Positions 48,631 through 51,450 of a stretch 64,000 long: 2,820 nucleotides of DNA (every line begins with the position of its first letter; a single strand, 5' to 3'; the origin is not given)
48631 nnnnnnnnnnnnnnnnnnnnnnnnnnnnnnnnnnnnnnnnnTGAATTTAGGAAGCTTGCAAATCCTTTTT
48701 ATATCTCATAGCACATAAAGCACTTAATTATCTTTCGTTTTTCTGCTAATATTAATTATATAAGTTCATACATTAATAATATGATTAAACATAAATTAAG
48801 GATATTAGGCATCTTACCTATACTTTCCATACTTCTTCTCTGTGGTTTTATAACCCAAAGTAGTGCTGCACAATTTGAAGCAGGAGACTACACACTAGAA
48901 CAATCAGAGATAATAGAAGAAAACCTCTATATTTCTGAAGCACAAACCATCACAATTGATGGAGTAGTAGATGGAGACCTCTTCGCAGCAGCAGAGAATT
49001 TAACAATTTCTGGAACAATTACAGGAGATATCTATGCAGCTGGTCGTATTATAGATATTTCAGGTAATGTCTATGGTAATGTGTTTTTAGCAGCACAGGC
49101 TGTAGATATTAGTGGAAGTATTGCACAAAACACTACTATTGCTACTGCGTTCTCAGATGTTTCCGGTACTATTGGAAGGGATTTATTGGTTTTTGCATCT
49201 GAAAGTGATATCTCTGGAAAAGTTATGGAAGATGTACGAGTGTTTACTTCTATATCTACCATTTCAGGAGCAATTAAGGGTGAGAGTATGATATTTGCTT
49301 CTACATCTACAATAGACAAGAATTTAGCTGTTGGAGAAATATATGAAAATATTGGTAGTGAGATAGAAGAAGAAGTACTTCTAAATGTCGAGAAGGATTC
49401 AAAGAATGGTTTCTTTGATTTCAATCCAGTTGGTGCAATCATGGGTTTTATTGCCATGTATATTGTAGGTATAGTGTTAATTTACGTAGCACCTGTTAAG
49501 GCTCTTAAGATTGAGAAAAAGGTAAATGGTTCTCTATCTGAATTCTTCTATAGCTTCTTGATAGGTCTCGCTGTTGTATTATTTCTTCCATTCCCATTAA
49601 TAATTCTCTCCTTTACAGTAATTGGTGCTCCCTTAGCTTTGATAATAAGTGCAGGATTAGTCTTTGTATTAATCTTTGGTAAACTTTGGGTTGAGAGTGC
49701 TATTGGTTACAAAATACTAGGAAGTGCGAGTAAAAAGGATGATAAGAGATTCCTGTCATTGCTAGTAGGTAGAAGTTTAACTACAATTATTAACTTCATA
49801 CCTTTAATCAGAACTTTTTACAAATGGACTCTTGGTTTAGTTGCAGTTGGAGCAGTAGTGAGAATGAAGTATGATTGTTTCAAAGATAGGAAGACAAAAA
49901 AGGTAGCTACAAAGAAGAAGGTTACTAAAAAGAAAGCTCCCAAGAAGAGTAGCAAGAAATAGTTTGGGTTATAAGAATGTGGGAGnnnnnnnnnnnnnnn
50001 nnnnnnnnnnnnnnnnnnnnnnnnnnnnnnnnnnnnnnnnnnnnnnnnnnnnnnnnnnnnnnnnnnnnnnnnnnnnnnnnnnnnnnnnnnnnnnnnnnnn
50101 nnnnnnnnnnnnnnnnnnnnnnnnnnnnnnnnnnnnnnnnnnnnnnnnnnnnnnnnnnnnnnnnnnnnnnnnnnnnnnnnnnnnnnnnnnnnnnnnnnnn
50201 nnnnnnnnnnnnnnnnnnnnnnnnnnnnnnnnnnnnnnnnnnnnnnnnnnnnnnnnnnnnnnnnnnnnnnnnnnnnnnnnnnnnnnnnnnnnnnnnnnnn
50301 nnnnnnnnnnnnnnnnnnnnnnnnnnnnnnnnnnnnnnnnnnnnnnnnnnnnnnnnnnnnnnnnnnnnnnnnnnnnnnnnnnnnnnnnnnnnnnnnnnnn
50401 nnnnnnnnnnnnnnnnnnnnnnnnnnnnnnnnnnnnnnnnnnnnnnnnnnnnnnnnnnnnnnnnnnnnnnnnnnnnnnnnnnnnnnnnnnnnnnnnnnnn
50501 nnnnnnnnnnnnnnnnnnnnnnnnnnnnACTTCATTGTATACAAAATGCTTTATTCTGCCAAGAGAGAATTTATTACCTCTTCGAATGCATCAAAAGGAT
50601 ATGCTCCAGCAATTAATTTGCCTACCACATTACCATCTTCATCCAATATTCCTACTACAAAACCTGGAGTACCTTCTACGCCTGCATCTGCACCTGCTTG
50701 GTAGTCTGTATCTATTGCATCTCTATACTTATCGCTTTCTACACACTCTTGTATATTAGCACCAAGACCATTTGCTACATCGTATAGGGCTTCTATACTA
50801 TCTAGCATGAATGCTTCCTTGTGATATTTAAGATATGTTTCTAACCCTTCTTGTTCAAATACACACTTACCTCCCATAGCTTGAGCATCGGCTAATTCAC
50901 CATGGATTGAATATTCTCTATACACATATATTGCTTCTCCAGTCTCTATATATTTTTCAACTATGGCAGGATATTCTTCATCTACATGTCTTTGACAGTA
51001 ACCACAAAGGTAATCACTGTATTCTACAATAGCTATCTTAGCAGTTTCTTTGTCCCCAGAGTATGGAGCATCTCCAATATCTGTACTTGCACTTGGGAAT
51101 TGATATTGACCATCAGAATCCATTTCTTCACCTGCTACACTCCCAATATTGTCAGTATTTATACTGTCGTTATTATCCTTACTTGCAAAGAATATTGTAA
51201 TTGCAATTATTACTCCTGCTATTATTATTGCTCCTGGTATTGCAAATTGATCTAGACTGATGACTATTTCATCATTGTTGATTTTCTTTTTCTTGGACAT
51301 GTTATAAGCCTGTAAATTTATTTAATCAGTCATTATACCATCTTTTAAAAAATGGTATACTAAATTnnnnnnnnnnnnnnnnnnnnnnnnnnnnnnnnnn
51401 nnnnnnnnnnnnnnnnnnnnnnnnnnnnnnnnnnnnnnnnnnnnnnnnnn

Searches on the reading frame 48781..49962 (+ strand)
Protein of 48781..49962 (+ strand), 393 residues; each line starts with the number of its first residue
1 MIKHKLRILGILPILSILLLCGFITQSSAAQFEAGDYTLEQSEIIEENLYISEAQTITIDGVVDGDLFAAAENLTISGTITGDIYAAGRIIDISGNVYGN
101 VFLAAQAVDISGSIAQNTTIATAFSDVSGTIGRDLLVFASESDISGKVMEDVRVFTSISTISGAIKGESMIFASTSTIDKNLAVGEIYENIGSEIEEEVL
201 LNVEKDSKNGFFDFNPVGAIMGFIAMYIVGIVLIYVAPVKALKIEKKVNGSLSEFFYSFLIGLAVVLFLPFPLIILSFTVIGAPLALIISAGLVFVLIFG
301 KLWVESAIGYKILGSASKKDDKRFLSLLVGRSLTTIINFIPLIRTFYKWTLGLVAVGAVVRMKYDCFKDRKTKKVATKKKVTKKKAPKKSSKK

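Call 5: search_protein_families(library=pfam, proteins=[window:48781-49962:+])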
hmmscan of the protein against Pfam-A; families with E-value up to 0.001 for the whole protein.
window:48781-49962:+ (393 aa): 1 family
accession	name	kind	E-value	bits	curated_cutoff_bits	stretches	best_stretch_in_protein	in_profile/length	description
PF04519.19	Bactofilin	-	0.00014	22.5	27.9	1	60-141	6-90/98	Polymer-forming cytoskeletal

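Call 77: search_protein_families(library=pfam, proteins=[window:48781-49962:+], max_evalue=0.01)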
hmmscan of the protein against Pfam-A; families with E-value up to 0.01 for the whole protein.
window:48781-49962:+ (393 aa): 1 family
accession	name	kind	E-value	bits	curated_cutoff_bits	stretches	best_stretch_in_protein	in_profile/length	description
PF04519.19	Bactofilin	-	0.00014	22.5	27.9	1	60-141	6-90/98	Polymer-forming cytoskeletal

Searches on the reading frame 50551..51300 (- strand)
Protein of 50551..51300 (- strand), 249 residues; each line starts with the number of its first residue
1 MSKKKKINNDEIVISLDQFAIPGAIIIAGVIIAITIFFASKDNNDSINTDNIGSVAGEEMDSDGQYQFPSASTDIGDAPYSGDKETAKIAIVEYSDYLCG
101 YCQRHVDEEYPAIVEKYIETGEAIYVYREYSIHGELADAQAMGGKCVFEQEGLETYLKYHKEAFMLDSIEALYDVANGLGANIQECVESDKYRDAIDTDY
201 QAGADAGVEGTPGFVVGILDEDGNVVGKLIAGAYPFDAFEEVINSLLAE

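Call 11: search_protein_families(library=pfam, proteins=[window:50551-51300:-])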
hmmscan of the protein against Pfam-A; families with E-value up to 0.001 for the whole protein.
window:50551-51300:- (249 aa): 2 families
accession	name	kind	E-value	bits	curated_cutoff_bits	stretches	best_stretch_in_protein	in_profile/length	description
PF13462.12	Thioredoxin_4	-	5.6e-16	59.6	23.2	1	84-217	10-146/165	Thioredoxin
PF01323.26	DSBA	-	1.1e-10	42.1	25.6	1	158-243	111-190/191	DSBA-like thioredoxin domain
